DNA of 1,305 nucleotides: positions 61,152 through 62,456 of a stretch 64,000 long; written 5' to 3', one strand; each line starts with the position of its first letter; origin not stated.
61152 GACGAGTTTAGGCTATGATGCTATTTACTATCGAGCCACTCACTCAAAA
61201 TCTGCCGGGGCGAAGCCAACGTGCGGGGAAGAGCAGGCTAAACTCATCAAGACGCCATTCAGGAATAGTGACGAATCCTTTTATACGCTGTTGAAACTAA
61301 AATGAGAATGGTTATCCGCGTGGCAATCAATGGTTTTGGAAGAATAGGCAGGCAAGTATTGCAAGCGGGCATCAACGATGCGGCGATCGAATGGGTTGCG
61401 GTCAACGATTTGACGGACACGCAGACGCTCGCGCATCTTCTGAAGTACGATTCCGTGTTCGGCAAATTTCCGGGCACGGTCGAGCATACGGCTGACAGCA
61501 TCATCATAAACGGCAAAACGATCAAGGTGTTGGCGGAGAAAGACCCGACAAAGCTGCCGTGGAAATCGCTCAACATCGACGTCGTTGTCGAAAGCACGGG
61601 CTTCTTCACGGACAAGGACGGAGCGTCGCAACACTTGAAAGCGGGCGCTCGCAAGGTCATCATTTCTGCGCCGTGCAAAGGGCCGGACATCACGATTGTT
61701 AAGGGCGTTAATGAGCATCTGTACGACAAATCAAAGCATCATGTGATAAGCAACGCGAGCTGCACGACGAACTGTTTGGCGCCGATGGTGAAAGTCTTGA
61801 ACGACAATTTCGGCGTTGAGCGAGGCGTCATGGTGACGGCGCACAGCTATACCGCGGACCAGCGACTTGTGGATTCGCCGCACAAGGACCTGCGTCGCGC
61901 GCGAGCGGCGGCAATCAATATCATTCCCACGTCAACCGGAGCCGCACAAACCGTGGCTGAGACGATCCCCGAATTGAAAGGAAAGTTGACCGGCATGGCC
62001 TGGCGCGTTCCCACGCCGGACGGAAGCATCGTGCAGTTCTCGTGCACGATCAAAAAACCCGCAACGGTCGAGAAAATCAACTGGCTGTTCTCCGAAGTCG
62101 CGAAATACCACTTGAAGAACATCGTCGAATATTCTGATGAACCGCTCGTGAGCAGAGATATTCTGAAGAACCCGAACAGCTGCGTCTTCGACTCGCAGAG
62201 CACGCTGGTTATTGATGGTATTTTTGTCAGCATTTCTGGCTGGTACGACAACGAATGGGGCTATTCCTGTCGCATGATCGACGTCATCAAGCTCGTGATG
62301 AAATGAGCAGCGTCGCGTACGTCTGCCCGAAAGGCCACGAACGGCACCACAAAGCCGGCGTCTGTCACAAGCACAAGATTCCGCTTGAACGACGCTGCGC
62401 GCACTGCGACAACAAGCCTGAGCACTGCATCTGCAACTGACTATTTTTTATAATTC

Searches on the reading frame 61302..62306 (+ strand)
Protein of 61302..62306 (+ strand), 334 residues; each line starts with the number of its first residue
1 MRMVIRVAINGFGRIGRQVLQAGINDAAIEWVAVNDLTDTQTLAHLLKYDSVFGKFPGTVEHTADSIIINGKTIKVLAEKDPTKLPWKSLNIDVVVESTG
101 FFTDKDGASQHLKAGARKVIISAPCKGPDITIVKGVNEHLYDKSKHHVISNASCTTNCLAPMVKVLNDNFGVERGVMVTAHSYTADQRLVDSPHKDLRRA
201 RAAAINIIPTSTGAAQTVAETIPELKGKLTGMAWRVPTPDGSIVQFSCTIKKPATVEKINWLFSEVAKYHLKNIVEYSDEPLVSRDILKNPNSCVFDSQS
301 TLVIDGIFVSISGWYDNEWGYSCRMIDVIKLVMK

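Call 59: search_protein_families(library=pfam, proteins=[window:61302-62306:+], max_evalue=0.001)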
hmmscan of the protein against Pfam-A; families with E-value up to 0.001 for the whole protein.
window:61302-62306:+ (334 aa): 2 families
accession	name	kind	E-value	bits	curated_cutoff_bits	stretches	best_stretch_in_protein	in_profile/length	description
PF02800.25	Gp_dh_C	-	3.6e-59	199.3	24.4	1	159-315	1-158/158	Glyceraldehyde 3-phosphate dehydrogenase, C-terminal domain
PF00044.30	Gp_dh_N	-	3.3e-40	136.9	31.7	1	5-105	1-101/101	Glyceraldehyde 3-phosphate dehydrogenase, NAD binding domain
